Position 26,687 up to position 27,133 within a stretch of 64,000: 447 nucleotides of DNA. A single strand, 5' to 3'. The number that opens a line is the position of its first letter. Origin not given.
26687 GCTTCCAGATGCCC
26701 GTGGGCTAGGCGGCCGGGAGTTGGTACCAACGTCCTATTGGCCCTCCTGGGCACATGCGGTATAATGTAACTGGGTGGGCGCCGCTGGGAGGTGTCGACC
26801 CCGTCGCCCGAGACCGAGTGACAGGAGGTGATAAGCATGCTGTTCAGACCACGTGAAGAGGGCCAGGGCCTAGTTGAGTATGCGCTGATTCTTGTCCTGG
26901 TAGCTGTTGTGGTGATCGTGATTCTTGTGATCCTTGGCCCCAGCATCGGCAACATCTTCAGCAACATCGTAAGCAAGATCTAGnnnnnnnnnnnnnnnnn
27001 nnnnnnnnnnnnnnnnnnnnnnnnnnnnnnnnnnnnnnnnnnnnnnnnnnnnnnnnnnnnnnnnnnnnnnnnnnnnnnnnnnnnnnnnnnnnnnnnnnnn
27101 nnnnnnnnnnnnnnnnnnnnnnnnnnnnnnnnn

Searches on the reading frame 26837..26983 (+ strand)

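Call 5: search_protein_families(library=pfam, proteins=[window:26837-26983:+], max_evalue=0.01)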
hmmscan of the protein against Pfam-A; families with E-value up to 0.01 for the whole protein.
window:26837-26983:+ (48 aa): 1 family
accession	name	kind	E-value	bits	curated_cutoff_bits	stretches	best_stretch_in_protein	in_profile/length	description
PF04964.19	Flp_Fap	-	2.8e-06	27.5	32.2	1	9-47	7-45/46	Flp/Fap pilin component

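Call 6: search_protein_families(library=ncbifam, proteins=[window:26837-26983:+], max_evalue=0.01)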
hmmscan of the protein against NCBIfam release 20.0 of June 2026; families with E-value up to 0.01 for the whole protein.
window:26837-26983:+ (48 aa): 0 families
